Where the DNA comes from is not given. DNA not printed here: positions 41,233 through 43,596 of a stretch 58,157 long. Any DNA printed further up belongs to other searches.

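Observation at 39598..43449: RmlD::C-methyltransferase fusion in an rmlB-rmlA operon lacking rmlC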

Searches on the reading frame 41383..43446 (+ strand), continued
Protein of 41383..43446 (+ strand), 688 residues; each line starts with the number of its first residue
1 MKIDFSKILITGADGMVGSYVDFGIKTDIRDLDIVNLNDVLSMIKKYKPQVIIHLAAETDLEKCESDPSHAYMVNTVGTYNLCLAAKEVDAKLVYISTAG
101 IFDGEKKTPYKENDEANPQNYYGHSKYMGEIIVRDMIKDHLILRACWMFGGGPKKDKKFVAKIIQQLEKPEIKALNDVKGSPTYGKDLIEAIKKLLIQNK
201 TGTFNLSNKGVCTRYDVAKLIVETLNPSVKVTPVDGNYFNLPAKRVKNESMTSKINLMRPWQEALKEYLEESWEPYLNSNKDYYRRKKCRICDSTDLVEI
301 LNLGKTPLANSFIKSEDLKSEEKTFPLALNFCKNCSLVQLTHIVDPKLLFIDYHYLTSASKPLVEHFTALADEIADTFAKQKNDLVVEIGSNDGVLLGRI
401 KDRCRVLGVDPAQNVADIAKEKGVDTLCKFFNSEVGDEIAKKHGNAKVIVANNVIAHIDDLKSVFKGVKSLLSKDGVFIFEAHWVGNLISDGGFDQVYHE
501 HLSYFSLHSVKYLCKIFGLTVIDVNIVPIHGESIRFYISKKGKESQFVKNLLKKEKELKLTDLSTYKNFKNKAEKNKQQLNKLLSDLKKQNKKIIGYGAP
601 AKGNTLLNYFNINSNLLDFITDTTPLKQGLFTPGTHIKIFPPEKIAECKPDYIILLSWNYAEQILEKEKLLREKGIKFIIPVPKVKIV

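Call 16: search_solved_structures(query=window:41383-43446:+, max_evalue=0.00001, show_alignments=2)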
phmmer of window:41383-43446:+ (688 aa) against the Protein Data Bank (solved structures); distinct sequences matched with E-value up to 0.00001: 40.
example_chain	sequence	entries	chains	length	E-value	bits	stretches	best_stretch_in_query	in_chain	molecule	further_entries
4rv9_A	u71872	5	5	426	2.8e-90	306.9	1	288-688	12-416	D-mycarose 3-C-methyltransferase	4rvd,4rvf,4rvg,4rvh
3ndi_A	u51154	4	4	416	3.2e-84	286.9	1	287-687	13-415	Methyltransferase | TcaB9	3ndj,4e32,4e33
4e2y_A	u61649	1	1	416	8.3e-84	285.5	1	287-687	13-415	TcaB9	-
4e31_A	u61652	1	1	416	9.3e-84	285.4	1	287-687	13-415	TcaB9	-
5t64_A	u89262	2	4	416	1.1e-83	285.1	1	286-687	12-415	Sugar 3-C-methyl transferase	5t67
4e2x_A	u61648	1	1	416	1.1e-83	285.1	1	287-687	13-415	TcaB9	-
4e2z_A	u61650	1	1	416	3e-83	283.7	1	287-687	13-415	TcaB9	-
4e2w_A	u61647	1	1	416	3e-83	283.7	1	287-687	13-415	TcaB9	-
4e30_A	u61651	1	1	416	7.8e-83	282.3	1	287-687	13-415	TcaB9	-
5t6b_A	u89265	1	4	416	9.1e-83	282.1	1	286-687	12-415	Sugar 3-C-methyl transferase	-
5u9c_A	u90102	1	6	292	1.8e-48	168.7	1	7-253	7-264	dTDP-4-dehydrorhamnose Reductase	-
1vl0_A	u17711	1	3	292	7.2e-47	163.5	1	6-270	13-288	DTDP-4-dehydrorhamnose reductase, rfbD ortholog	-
3sc6_A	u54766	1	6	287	7.3e-41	143.6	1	7-269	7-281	dTDP-4-dehydrorhamnose reductase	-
8g22_A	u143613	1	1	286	1.1e-31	113.3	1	7-271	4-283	dTDP-4-dehydrorhamnose reductase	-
4wpg_A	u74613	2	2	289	2.8e-30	108.6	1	7-271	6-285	dTDP-4-dehydrorhamnose reductase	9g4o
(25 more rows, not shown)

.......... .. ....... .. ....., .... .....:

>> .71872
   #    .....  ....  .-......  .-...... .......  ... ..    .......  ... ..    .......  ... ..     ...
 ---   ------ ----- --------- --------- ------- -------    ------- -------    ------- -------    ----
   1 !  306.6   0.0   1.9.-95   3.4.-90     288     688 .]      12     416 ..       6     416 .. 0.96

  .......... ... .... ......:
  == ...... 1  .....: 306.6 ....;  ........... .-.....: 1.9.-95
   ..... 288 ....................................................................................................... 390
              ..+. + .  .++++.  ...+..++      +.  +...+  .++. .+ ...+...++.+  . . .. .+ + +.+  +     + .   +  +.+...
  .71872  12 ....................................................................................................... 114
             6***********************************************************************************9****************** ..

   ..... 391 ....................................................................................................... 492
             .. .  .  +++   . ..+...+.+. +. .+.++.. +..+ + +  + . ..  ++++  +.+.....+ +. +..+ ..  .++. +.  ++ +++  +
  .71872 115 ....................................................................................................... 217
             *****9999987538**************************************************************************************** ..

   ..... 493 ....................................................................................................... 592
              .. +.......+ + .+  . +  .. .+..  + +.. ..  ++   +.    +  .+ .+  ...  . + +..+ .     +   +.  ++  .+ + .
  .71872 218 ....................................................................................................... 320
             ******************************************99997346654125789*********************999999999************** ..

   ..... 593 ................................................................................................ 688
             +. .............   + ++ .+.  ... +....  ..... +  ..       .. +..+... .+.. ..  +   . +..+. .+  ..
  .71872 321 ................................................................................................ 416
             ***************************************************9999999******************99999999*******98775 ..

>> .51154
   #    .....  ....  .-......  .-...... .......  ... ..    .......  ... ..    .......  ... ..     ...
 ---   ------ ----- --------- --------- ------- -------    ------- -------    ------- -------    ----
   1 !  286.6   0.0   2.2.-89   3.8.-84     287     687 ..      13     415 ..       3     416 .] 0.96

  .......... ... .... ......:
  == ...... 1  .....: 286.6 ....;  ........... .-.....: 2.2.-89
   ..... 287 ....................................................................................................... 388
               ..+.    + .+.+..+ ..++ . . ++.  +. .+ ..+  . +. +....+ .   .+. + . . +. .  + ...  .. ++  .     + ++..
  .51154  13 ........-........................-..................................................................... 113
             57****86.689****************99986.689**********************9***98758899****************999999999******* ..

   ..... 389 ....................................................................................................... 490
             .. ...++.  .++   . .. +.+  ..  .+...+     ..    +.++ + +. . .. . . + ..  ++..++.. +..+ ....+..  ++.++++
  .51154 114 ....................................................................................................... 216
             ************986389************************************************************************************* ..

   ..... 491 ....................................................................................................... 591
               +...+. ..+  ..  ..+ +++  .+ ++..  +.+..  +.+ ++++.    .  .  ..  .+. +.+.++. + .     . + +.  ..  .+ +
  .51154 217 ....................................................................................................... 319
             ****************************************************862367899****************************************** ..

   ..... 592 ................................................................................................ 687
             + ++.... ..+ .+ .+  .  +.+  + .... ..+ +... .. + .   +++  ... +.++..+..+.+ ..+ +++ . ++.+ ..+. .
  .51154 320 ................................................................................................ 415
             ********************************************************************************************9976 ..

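Call 32: search_protein_representatives(protein=window:41383-43446:+)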
Query: 688 residues. Proteins with E-value up to 0.001 (for the whole library): 55025; up to 1e-10: 28434; up to 1e-30: 5470. The best 150 are listed.
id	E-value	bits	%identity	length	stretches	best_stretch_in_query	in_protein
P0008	4.0e-243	825.2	52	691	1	5-688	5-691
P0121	8.8e-151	520.1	57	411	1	282-688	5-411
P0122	1.8e-124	433.2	39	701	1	17-688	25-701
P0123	2.3e-120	419.6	43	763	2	288-683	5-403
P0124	3.5e-115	402.5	34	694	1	4-688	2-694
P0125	2.3e-114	399.8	55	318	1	283-596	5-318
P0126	2.4e-111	389.8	47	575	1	285-688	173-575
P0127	9.7e-111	387.8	48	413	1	285-687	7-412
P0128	3.1e-110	386.1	53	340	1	343-688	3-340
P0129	5.3e-110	385.3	47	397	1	299-688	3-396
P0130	3.7e-109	382.6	46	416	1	286-687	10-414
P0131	1.1e-108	381.0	44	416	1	278-687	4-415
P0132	3.2e-107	376.1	35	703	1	5-688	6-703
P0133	6.8e-107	375.1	39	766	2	282-687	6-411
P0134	3.6e-106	372.7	38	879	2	285-687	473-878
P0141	2.9e-103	363.1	41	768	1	264-688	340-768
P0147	2.3e-102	360.1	34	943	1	7-688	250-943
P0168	1.4e-95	337.7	34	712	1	49-688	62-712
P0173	1.0e-94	334.9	37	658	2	282-687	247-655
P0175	2.2e-94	333.7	33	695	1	43-683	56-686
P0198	1.8e-91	324.1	35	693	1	37-686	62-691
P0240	6.3e-88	312.4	33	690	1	7-669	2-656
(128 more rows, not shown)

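Call 33: search_protein_families(library=pfam, proteins=[P0122, P0124, P0132, P0147, P0168, P0123, P0133, P0134, P0173, P0141], max_evalue=0.00001)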
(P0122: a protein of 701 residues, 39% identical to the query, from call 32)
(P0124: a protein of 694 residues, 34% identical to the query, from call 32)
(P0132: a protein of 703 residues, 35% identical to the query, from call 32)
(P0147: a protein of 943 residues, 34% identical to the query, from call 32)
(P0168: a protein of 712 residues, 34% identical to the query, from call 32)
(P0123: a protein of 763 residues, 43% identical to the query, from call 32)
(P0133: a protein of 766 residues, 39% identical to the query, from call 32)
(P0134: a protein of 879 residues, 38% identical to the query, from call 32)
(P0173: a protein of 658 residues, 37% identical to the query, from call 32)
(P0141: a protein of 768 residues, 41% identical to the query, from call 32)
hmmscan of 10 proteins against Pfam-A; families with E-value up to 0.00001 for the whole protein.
P0122 (701 aa): 7 families
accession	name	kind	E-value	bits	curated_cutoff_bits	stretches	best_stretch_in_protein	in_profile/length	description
PF04321.23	RmlD_sub_bind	-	2.5e-64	217.6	27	1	2-277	4-281/287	RmlD substrate binding domain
PF08484.17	Methyltransf_14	-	7.2e-58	195.3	23.5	1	537-696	2-160/160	C-methyltransferase C-terminal domain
PF01370.27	Epimerase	-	2e-21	76.9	20.9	1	1-207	1-237/240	NAD dependent epimerase/dehydratase family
PF08421.16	Methyltransf_13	-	5.5e-17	62.1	31.3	1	296-357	1-62/62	Putative zinc binding domain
PF16363.11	GDP_Man_Dehyd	-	1.3e-08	35.2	27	1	35-160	55-187/332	GDP-mannose 4,6 dehydratase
PF13489.12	Methyltransf_23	-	1.6e-08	34.9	27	1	377-528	9-160/164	Methyltransferase domain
PF01073.25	3Beta_HSD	-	7.8e-08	32.1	22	1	3-154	2-179/280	3-beta hydroxysteroid dehydrogenase/isomerase family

P0124 (694 aa): 12 families
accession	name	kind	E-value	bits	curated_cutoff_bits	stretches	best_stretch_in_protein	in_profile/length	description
PF04321.23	RmlD_sub_bind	-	8.9e-39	133.7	27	1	5-270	2-282/287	RmlD substrate binding domain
PF08484.17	Methyltransf_14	-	4.1e-37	127.9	23.5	1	533-689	2-160/160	C-methyltransferase C-terminal domain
PF01370.27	Epimerase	-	2e-21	76.9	20.9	1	30-200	48-231/240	NAD dependent epimerase/dehydratase family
PF13489.12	Methyltransf_23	-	4.6e-17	62.7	27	1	368-526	1-162/164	Methyltransferase domain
PF16363.11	GDP_Man_Dehyd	-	1.5e-15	58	27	1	36-206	65-249/332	GDP-mannose 4,6 dehydratase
PF08421.16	Methyltransf_13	-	1.3e-12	48.1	31.3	1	297-355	1-62/62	Putative zinc binding domain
PF07993.18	NAD_binding_4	-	2e-09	37.4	20.1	1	33-146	77-208/258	Male sterility protein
PF02719.21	Polysacc_synt_2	-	1.1e-08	35.1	20.2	1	32-137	63-155/293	Polysaccharide biosynthesis protein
PF08242.18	Methyltransf_12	-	2.8e-07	31.6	30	1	392-482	1-98/98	Methyltransferase domain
PF13649.12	Methyltransf_25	-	7.7e-07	30.2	27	1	391-480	1-97/97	Methyltransferase domain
PF08241.18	Methyltransf_11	-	5.2e-06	27.5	21.2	0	392-483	1-94/95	Methyltransferase domain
PF01073.25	3Beta_HSD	-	6.5e-06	25.8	22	1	32-183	54-218/280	3-beta hydroxysteroid dehydrogenase/isomerase family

P0132 (703 aa): 10 families
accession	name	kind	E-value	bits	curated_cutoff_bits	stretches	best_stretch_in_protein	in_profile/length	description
PF08484.17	Methyltransf_14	-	2.6e-37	128.5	23.5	1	542-698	2-160/160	C-methyltransferase C-terminal domain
PF04321.23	RmlD_sub_bind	-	8.8e-35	120.6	27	1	9-276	3-283/287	RmlD substrate binding domain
PF01370.27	Epimerase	-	4e-16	59.6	20.9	1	10-183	2-204/240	NAD dependent epimerase/dehydratase family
PF16363.11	GDP_Man_Dehyd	-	2.1e-13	50.9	27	1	32-176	58-208/332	GDP-mannose 4,6 dehydratase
PF13489.12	Methyltransf_23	-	2.3e-13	50.6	27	1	382-527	10-154/164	Methyltransferase domain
PF08421.16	Methyltransf_13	-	1.8e-12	47.7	31.3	1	306-362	1-60/62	Putative zinc binding domain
PF01073.25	3Beta_HSD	-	3.7e-11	43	22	1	32-187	51-218/280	3-beta hydroxysteroid dehydrogenase/isomerase family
PF08242.18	Methyltransf_12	-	3.4e-08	34.5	30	1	401-491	1-98/98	Methyltransferase domain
PF08241.18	Methyltransf_11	-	3e-07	31.4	21.2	1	401-493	1-95/95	Methyltransferase domain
PF07993.18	NAD_binding_4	-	4.6e-07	29.7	20.1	1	47-191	85-249/258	Male sterility protein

P0147 (943 aa): 9 families
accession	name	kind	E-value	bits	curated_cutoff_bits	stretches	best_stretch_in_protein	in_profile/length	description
PF08484.17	Methyltransf_14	-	4.5e-40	137.5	23.5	1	781-938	2-160/160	C-methyltransferase C-terminal domain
PF04321.23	RmlD_sub_bind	-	2.8e-35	122.2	27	1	251-521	3-285/287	RmlD substrate binding domain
PF01370.27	Epimerase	-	5.7e-16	59.1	20.9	1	251-434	1-212/240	NAD dependent epimerase/dehydratase family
PF16363.11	GDP_Man_Dehyd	-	8e-15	55.5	27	1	272-421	56-210/332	GDP-mannose 4,6 dehydratase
PF08421.16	Methyltransf_13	-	3.1e-13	50.1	31.3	1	545-601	1-60/62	Putative zinc binding domain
PF13489.12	Methyltransf_23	-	2.3e-10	40.9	27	1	618-761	3-149/164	Methyltransferase domain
PF08242.18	Methyltransf_12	-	9.4e-10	39.6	30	1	640-730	1-98/98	Methyltransferase domain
PF01073.25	3Beta_HSD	-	8.8e-09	35.2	22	1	273-408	50-197/280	3-beta hydroxysteroid dehydrogenase/isomerase family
PF07993.18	NAD_binding_4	-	9e-06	25.4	20.1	1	289-382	84-178/258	Male sterility protein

P0168 (712 aa): 12 families
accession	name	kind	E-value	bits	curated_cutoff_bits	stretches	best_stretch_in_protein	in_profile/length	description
PF08484.17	Methyltransf_14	-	5.7e-54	182.7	23.5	1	551-707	3-160/160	C-methyltransferase C-terminal domain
PF01370.27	Epimerase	-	4.5e-37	128.2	20.9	1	8-230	1-240/240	NAD dependent epimerase/dehydratase family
PF16363.11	GDP_Man_Dehyd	-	2.2e-15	57.4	27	1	10-258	2-275/332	GDP-mannose 4,6 dehydratase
PF04321.23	RmlD_sub_bind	-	2.7e-14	53.4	27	1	8-253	3-235/287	RmlD substrate binding domain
PF13489.12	Methyltransf_23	-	1.3e-13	51.5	27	1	392-542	10-161/164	Methyltransferase domain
PF08421.16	Methyltransf_13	-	1.9e-13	50.8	31.3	1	310-371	1-62/62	Putative zinc binding domain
PF08241.18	Methyltransf_11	-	5.6e-12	46.6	21.2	1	407-501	1-95/95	Methyltransferase domain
PF01073.25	3Beta_HSD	-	2.6e-10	40.3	22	1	9-246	1-265/280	3-beta hydroxysteroid dehydrogenase/isomerase family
PF08242.18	Methyltransf_12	-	1.4e-09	39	30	1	407-499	1-98/98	Methyltransferase domain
PF13649.12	Methyltransf_25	-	3.5e-07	31.2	27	1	406-497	1-97/97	Methyltransferase domain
PF07993.18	NAD_binding_4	-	8.2e-06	25.6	20.1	0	57-170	84-212/258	Male sterility protein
PF02719.21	Polysacc_synt_2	-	8.9e-06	25.5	20.2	0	47-254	59-252/293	Polysaccharide biosynthesis protein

P0123 (763 aa): 7 families
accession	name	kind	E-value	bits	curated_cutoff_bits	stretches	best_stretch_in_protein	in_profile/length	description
PF08484.17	Methyltransf_14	-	2.2e-50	171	23.5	1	246-402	1-159/160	C-methyltransferase C-terminal domain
PF01370.27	Epimerase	-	1.7e-29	103.4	20.9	1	422-657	1-239/240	NAD dependent epimerase/dehydratase family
PF08421.16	Methyltransf_13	-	1.3e-22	80.2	31.3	1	6-67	1-62/62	Putative zinc binding domain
PF16363.11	GDP_Man_Dehyd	-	6.4e-16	59.2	27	1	423-575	1-166/332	GDP-mannose 4,6 dehydratase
PF13489.12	Methyltransf_23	-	8.2e-13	48.8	27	1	97-239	20-161/164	Methyltransferase domain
PF01073.25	3Beta_HSD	-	1.9e-12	47.3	22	1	423-581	1-165/280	3-beta hydroxysteroid dehydrogenase/isomerase family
PF04321.23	RmlD_sub_bind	-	2.7e-11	43.5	27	1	421-594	2-154/287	RmlD substrate binding domain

P0133 (766 aa): 10 families
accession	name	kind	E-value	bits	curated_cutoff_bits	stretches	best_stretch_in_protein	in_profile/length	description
PF08484.17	Methyltransf_14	-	4.6e-53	179.7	23.5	1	254-407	2-160/160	C-methyltransferase C-terminal domain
PF01370.27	Epimerase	-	8.6e-43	146.9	20.9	1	440-685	2-240/240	NAD dependent epimerase/dehydratase family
PF16363.11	GDP_Man_Dehyd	-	1.7e-33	117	27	1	440-753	1-331/332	GDP-mannose 4,6 dehydratase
PF08421.16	Methyltransf_13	-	2.6e-22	79.2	31.3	1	13-74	1-62/62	Putative zinc binding domain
PF13489.12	Methyltransf_23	-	2.2e-17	63.7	27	1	94-248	8-163/164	Methyltransferase domain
PF07993.18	NAD_binding_4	-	4.3e-11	42.9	20.1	1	510-627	89-210/258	Male sterility protein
PF01073.25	3Beta_HSD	-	6.5e-09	35.7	22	1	440-662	1-218/280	3-beta hydroxysteroid dehydrogenase/isomerase family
PF08241.18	Methyltransf_11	-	8.4e-09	36.4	21.2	1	111-205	1-95/95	Methyltransferase domain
PF08242.18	Methyltransf_12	-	9.3e-07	29.9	30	1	111-203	1-98/98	Methyltransferase domain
PF13649.12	Methyltransf_25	-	9.8e-06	26.6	27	0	110-201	1-97/97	Methyltransferase domain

P0134 (879 aa): 10 families
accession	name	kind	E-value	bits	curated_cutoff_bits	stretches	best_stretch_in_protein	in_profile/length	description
PF08484.17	Methyltransf_14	-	1e-49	168.9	23.5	1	718-874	2-160/160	C-methyltransferase C-terminal domain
PF01370.27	Epimerase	-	9.7e-48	163.1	20.9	1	3-235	1-240/240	NAD dependent epimerase/dehydratase family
PF16363.11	GDP_Man_Dehyd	-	1.8e-47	162.9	27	1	4-301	1-332/332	GDP-mannose 4,6 dehydratase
PF08421.16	Methyltransf_13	-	1.3e-22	80.1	31.3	1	477-538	1-62/62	Putative zinc binding domain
PF13489.12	Methyltransf_23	-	4.2e-16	59.5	27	1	568-710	20-161/164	Methyltransferase domain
PF04321.23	RmlD_sub_bind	-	1.4e-13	51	27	1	1-178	1-158/287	RmlD substrate binding domain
PF02719.21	Polysacc_synt_2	-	2.4e-13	50.4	20.2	1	3-263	1-258/293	Polysaccharide biosynthesis protein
PF08242.18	Methyltransf_12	-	5e-11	43.6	30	1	575-667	1-98/98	Methyltransferase domain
PF01073.25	3Beta_HSD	-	1e-09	38.3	22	1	4-224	1-230/280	3-beta hydroxysteroid dehydrogenase/isomerase family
PF08241.18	Methyltransf_11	-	1.1e-08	36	21.2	1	575-669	1-95/95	Methyltransferase domain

P0173 (658 aa): 5 families
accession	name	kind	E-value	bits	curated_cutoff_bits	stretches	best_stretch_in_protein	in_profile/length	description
PF08484.17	Methyltransf_14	-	9.5e-45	152.7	23.5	1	496-651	2-160/160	C-methyltransferase C-terminal domain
PF04321.23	RmlD_sub_bind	-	1.1e-22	80.9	27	1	9-150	2-150/287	RmlD substrate binding domain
PF08421.16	Methyltransf_13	-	2e-18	66.8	31.3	1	254-315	1-62/62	Putative zinc binding domain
PF01370.27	Epimerase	-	8e-11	42.2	20.9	1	37-142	47-158/240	NAD dependent epimerase/dehydratase family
PF13489.12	Methyltransf_23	-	4.4e-10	40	27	1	341-487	14-161/164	Methyltransferase domain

P0141 (768 aa): 12 families
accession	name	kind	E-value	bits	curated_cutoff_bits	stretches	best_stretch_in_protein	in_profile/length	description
PF08484.17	Methyltransf_14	-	1.2e-56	191.4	23.5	1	606-763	2-160/160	C-methyltransferase C-terminal domain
PF01370.27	Epimerase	-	1.4e-42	146.2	20.9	1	31-274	1-240/240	NAD dependent epimerase/dehydratase family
PF16363.11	GDP_Man_Dehyd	-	1.2e-25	91.1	27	1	32-342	1-330/332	GDP-mannose 4,6 dehydratase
PF08421.16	Methyltransf_13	-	2.3e-21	76.2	31.3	1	365-426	1-62/62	Putative zinc binding domain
PF13489.12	Methyltransf_23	-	4.4e-17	62.7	27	1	443-598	6-161/164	Methyltransferase domain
PF01073.25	3Beta_HSD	-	3.1e-14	53.1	22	1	32-217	1-188/280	3-beta hydroxysteroid dehydrogenase/isomerase family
PF08242.18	Methyltransf_12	-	6.6e-11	43.2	30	1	463-555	1-98/98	Methyltransferase domain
PF08241.18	Methyltransf_11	-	2.1e-08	35.2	21.2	1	463-557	1-95/95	Methyltransferase domain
PF07993.18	NAD_binding_4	-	3.7e-08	33.3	20.1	1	81-230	74-229/258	Male sterility protein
PF02719.21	Polysacc_synt_2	-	4.4e-08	33.1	20.2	0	32-149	2-128/293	Polysaccharide biosynthesis protein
PF13847.12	Methyltransf_31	-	3.7e-07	30.4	27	1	462-561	7-113/145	Methyltransferase domain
PF13649.12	Methyltransf_25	-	5.3e-07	30.7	27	1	463-553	2-97/97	Methyltransferase domain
